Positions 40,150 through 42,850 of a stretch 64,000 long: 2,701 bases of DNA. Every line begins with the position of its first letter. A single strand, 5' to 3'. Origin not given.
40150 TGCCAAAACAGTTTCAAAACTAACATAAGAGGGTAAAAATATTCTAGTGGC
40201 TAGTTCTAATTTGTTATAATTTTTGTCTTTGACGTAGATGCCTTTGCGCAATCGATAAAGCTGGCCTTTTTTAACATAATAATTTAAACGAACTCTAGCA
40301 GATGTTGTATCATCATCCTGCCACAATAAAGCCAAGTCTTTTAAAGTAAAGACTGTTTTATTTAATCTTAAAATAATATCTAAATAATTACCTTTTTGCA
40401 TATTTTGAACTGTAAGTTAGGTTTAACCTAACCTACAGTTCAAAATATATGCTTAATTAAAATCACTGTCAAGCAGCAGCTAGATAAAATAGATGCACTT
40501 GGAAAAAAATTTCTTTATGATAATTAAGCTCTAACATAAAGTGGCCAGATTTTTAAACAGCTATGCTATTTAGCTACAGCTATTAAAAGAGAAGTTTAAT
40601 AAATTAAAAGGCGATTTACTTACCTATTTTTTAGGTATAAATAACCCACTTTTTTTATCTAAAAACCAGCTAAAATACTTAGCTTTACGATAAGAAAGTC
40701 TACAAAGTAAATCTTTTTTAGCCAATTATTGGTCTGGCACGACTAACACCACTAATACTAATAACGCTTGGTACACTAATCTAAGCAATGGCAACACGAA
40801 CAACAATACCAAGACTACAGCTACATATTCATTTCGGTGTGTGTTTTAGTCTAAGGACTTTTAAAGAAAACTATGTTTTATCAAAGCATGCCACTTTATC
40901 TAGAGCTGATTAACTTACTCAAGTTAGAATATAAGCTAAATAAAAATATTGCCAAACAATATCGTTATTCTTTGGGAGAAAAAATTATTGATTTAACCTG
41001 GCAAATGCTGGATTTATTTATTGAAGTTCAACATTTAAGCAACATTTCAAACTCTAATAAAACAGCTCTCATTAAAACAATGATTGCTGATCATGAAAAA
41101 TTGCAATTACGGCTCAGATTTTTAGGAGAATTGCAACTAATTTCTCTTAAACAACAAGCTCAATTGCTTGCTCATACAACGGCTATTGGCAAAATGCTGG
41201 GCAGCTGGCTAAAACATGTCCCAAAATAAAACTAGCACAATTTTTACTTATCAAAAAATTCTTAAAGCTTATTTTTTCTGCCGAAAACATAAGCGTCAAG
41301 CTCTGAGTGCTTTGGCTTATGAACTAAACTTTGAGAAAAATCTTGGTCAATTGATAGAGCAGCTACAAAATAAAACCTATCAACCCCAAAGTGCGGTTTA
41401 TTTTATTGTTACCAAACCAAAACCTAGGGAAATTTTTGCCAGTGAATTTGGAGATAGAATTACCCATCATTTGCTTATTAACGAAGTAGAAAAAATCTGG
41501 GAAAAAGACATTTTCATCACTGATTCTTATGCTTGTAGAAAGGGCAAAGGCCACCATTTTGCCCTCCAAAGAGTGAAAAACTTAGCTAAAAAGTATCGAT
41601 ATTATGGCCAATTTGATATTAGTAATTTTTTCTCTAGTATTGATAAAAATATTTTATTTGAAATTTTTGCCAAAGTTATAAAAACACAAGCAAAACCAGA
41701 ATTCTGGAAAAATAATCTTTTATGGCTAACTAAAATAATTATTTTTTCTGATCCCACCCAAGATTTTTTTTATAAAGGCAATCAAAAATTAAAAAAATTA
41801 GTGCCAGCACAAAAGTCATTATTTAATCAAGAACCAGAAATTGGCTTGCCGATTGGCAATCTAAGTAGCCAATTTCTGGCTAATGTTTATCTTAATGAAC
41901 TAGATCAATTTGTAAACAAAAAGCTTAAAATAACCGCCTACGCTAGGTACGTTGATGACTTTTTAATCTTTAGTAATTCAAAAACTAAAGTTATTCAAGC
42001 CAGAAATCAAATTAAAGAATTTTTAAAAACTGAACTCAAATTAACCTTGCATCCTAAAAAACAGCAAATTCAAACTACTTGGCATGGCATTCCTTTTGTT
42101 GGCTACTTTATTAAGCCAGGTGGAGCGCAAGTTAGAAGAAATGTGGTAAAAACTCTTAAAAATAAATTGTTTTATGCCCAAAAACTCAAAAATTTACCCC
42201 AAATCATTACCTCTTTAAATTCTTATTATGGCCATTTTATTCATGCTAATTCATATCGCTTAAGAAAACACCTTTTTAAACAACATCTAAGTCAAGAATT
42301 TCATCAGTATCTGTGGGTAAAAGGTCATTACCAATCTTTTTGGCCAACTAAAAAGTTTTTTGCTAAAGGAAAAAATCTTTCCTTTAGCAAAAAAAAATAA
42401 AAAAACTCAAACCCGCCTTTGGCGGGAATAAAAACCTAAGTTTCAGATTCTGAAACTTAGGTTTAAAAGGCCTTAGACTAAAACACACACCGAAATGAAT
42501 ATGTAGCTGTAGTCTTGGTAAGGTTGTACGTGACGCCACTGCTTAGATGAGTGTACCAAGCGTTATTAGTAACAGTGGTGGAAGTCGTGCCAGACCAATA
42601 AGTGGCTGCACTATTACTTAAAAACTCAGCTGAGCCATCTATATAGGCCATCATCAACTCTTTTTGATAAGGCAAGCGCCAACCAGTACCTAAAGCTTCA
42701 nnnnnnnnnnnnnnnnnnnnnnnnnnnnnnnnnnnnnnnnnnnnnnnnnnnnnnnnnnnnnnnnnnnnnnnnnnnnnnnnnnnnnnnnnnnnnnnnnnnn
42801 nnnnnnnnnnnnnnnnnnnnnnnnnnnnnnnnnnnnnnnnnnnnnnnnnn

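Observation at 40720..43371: Complete diversity-generating retroelement with textbook adenine-specific TR/VR divergence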

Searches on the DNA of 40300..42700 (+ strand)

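Call 75: build_rna_model(alignment_id=A8, structure=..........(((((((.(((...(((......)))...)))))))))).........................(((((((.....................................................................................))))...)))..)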
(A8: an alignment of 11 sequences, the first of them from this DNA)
Model R1 built from alignment A8 (11 sequences, 178 columns); structure: as given.
model positions 120; base pairs 20; branch points 1; effective number of sequences 3.95; information 0.59 bits per position. Calibrated on 0.2 Mb of random sequence (short: E-values are rough).
structure used (alignment columns):
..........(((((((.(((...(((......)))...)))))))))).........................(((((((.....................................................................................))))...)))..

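Call 77: search_with_rna_model(model_id=R1, sources=[window, L002, L003, L004, L005, L006, L007, L008, L009, L010, L011, L012, L013, L014, L015, L016, L017, L018, L019, L020, L021, L022, L023, L024, L025, L026, L027, L028, L029, L030, L031, L032, L033, L034, L035, L036, L037, L038, L039, L040, L041, L042, L043, L044, L045, L046, L047, L048, L049, L050, L051, L052, L053, L054, L055, L056, L057, L058, L059, L060, L061, L062, L063, L064, L065, L066, L067, L068, L069, L070, L071, L072, L073, L074, L075, L076, L077, L078, L079, L080, L081, L082, L083, L084, L085, L086, L087, L088, L089, L090, L091, L092, L093, L094, L095, L096, L097, L098, L099], max_evalue=1, make_alignment=true)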
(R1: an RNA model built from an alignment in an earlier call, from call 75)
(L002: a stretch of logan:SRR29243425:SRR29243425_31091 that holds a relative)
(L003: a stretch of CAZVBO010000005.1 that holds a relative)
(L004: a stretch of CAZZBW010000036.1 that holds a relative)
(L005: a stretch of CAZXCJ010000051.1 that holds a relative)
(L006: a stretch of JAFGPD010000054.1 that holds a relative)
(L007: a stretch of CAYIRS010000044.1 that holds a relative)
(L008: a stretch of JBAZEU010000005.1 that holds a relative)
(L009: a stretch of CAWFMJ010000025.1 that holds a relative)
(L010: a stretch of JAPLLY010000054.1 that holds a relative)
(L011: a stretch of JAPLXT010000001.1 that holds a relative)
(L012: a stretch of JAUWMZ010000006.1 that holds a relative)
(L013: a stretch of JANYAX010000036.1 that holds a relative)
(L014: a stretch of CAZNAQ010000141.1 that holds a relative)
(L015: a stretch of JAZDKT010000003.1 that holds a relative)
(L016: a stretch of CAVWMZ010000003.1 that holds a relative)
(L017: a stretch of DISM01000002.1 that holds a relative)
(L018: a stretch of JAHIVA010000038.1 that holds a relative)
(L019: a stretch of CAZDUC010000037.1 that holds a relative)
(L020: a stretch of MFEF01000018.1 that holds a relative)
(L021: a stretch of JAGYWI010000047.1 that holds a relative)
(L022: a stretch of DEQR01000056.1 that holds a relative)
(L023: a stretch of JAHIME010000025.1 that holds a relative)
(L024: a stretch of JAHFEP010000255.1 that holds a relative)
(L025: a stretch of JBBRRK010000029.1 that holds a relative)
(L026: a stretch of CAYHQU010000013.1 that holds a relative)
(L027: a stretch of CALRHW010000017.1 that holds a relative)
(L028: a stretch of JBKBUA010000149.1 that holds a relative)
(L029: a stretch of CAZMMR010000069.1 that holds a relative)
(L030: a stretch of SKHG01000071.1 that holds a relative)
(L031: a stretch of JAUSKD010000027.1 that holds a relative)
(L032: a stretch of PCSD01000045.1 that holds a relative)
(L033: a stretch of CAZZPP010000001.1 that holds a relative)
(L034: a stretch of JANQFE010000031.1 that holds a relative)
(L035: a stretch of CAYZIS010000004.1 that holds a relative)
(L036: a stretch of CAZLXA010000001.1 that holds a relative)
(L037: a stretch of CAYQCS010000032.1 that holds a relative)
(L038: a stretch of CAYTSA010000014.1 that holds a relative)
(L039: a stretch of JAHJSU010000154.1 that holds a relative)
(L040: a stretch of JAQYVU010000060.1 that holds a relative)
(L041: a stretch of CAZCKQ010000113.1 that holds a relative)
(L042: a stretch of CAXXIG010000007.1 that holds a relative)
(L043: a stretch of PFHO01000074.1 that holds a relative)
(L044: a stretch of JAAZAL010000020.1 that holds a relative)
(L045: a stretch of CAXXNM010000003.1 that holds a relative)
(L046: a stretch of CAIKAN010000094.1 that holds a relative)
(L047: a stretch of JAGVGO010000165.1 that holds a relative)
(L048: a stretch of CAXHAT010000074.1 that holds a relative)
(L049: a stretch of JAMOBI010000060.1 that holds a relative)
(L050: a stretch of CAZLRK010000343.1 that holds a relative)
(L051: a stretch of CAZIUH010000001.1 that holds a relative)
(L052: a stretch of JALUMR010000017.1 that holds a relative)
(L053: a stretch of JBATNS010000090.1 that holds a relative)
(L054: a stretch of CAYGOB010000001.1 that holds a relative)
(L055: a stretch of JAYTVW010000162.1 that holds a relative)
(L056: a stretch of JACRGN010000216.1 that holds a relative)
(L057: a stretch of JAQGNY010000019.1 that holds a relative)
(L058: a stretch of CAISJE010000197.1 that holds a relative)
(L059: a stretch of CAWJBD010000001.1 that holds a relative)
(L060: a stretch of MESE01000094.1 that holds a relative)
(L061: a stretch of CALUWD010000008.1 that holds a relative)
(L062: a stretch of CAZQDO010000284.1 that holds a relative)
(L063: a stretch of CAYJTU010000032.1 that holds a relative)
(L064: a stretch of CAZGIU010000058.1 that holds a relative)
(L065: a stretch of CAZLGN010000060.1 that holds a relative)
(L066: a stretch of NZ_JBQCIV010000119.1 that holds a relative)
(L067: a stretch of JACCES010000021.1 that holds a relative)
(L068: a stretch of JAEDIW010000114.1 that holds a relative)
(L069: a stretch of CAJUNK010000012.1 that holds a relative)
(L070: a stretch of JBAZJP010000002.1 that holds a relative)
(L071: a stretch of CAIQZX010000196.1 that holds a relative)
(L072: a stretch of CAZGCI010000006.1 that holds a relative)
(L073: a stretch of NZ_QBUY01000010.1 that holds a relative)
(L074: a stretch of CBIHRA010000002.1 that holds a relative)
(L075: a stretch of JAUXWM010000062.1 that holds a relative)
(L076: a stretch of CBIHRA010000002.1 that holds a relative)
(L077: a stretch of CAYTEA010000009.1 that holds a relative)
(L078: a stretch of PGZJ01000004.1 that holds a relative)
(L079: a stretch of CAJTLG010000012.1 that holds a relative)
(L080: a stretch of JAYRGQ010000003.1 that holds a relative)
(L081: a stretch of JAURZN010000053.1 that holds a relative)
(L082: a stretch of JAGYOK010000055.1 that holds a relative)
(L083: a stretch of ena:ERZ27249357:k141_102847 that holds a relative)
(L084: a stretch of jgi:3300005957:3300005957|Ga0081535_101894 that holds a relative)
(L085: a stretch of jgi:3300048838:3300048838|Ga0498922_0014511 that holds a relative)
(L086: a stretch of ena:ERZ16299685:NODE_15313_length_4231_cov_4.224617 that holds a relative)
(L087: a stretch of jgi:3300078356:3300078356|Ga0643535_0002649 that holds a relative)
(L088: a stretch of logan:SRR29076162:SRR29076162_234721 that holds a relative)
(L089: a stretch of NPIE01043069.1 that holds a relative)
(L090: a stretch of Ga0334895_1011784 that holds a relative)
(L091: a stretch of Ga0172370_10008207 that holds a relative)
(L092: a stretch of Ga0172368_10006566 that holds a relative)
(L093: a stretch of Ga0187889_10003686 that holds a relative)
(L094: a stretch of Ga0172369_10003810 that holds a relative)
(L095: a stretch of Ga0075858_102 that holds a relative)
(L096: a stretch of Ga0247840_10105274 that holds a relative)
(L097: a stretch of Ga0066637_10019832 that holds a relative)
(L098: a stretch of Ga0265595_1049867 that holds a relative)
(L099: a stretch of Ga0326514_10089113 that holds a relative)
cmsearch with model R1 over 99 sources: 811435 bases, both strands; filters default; matches with E-value up to 1: 28.
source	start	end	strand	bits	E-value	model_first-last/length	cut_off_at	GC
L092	3373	3491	+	106.6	1.3e-25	1-120/120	no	0.54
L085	1303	1436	+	104.3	5.2e-25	1-120/120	no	0.42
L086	663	796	+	104.3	5.2e-25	1-120/120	no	0.42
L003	4361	4480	+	103.4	9.2e-25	1-120/120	no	0.5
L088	3293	3423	+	99.9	8e-24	1-120/120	no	0.39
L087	3358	3477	+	97.4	3.7e-23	1-120/120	no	0.32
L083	484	609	+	96.5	6.4e-23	1-120/120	no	0.4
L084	1635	1760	+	96.5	6.4e-23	1-120/120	no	0.4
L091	3386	3502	+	95.4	1.2e-22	1-120/120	no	0.31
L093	2784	2903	+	92.2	8.6e-22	1-120/120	no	0.55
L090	1945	2081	+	89.4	4.9e-21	1-120/120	no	0.4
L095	3400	3513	+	87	2.2e-20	1-120/120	no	0.36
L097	1011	1129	+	76.6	1.2e-17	1-120/120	no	0.42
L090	2652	2767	+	75.4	2.5e-17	1-120/120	no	0.46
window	40541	40644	+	71.7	2.4e-16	1-120/120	no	0.27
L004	1748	1867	-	51.6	5.5e-11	1-120/120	no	0.48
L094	1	67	+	33.2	4.3e-06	53-120/120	5'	0.52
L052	1260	1398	+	26.4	0.00027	1-120/120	no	0.41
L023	3195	3356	-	24.6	0.00079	1-120/120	no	0.39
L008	1435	1602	+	23.8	0.0013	1-120/120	no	0.45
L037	2292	2406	+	22.2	0.0035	1-120/120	no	0.39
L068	3132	3229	+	20.4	0.011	1-120/120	no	0.44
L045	605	670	+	19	0.024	1-120/120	no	0.52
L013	3201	3317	+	17.8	0.053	1-120/120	no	0.29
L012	4868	4993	+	17.5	0.064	1-120/120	no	0.32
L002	1274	1365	-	15.4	0.23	1-120/120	no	0.29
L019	6341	6490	+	14.7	0.35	1-120/120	no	0.37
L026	10298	10331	+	14.3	0.43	12-47/120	no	0.41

Alignment A9: 28 matches aligned to the model, 229 columns, each read 5' to 3' on its own strand. Consensus structure (alignment columns), stored with it:
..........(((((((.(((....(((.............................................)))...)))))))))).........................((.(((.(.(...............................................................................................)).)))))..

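Call 78: search_with_rna_model(model_id=R1, sources=[L100, L101, L102, L103, L104, L105, L106, L107, L108, L109, L110, L111, L112, L113, L114, L115, L116, L117, L118, L119, L120, L121, L122, L123, L124, L125, L126, L127, L128, L129, L130, L131, L132, L133, L134, L135, L136, L137, L138, L139, L140, L141, L142, L143, L144, L145, L146, L147, L148, L149, L150, L151, L152, L153, L154, L155, L156, L157, L158, L159, L160, L161, L162, L163, L164, L165, L166, L167, L168], max_evalue=1)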
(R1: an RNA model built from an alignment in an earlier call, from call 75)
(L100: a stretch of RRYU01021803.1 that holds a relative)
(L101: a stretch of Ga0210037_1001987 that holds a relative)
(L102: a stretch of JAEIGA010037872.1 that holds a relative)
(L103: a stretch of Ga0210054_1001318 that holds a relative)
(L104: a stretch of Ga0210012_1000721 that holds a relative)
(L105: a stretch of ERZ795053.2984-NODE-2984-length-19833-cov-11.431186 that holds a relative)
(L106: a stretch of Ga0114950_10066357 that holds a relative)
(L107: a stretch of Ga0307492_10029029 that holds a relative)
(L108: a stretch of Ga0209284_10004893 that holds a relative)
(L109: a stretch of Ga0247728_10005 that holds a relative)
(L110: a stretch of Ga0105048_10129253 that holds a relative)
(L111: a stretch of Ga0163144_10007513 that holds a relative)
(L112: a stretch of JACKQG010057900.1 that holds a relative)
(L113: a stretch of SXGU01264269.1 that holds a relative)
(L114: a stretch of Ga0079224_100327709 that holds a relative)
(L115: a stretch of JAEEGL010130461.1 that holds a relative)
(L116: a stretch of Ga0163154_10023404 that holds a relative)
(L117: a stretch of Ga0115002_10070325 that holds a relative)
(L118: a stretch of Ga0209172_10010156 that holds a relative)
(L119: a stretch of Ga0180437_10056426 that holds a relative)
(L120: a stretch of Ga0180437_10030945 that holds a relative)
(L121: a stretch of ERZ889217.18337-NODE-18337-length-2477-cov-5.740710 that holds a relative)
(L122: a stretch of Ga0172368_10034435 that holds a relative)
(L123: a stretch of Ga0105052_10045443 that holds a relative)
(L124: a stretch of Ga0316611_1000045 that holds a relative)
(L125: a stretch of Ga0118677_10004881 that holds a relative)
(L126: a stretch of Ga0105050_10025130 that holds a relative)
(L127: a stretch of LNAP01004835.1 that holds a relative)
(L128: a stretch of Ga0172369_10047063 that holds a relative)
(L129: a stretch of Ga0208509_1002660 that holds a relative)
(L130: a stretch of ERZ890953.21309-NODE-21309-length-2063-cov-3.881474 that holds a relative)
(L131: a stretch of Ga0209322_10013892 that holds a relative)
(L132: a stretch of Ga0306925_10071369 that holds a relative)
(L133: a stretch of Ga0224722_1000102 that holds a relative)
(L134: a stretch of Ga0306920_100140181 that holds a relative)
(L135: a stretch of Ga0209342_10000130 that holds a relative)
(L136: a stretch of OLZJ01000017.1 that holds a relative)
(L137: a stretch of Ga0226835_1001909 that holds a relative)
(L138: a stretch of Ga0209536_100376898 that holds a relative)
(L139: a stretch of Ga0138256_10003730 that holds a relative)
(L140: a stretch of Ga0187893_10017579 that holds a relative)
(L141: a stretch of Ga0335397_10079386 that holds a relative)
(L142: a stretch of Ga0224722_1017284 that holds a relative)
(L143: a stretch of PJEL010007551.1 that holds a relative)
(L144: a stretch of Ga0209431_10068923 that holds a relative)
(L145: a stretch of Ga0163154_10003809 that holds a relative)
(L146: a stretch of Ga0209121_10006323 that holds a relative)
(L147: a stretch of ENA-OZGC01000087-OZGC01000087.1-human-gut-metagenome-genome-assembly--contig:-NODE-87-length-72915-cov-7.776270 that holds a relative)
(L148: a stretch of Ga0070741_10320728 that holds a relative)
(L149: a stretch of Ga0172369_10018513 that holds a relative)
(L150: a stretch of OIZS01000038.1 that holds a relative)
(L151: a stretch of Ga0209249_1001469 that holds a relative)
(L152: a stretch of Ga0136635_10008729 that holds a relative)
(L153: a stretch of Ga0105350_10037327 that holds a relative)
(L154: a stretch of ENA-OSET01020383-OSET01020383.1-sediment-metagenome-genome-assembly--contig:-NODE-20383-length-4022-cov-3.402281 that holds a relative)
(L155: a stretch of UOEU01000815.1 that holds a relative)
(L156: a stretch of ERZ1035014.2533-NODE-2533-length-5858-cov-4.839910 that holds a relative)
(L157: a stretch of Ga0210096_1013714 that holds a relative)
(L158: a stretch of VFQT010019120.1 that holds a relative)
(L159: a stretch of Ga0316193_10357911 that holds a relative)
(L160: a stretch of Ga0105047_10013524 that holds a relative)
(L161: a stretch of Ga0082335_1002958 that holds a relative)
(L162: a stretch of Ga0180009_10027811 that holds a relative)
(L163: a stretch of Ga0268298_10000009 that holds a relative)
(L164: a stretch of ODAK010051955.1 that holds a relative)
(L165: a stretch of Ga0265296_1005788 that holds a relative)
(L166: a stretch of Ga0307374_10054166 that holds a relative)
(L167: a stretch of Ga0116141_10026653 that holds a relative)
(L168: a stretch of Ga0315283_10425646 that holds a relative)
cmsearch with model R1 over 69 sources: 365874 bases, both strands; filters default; matches with E-value up to 1: 0.
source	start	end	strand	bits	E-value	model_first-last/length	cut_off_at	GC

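Call 79: search_with_rna_model(model_id=R1, sources=[window, L003, L004, L008, L023, L037, L052, L083, L085, L087, L088, L090, L091, L092, L093, L095, L097], max_evalue=0.001, make_alignment=true)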
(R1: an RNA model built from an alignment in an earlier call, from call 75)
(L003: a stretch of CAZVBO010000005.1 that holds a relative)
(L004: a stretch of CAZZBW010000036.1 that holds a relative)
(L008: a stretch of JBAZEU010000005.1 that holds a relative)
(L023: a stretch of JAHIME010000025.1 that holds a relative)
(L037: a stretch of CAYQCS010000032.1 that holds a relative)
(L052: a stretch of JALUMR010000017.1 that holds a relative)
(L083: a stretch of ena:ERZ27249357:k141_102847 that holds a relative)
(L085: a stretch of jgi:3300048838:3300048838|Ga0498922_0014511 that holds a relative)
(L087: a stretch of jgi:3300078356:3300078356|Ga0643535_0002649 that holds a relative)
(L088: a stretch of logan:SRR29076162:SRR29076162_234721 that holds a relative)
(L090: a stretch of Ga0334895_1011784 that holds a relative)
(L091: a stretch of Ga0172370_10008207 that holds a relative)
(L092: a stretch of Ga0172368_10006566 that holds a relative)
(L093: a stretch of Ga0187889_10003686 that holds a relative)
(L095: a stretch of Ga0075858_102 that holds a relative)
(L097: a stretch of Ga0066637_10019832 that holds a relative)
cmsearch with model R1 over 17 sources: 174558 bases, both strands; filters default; matches with E-value up to 0.001: 18.
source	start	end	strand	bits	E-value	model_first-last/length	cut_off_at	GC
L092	3373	3491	+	106.6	2.8e-26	1-120/120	no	0.54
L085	1303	1436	+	104.3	1.1e-25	1-120/120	no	0.42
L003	4361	4480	+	103.4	2e-25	1-120/120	no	0.5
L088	3293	3423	+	99.9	1.7e-24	1-120/120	no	0.39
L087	3358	3477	+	97.4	7.9e-24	1-120/120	no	0.32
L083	484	609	+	96.5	1.4e-23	1-120/120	no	0.4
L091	3386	3502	+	95.4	2.6e-23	1-120/120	no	0.31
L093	2784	2903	+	92.2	1.8e-22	1-120/120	no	0.55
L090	1945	2081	+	89.4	1.1e-21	1-120/120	no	0.4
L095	3400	3513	+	87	4.6e-21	1-120/120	no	0.36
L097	1011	1129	+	76.6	2.6e-18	1-120/120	no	0.42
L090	2652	2767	+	75.4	5.4e-18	1-120/120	no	0.46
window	40541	40644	+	71.7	5.2e-17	1-120/120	no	0.27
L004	1748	1867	-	51.6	1.2e-11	1-120/120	no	0.48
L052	1260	1398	+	26.4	5.9e-05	1-120/120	no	0.41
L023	3195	3356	-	24.6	0.00017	1-120/120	no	0.39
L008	1435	1602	+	23.8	0.00028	1-120/120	no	0.45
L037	2292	2406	+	22.2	0.00076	1-120/120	no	0.39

Alignment A10: 18 matches aligned to the model, 202 columns, each read 5' to 3' on its own strand. Consensus structure (alignment columns), stored with it:
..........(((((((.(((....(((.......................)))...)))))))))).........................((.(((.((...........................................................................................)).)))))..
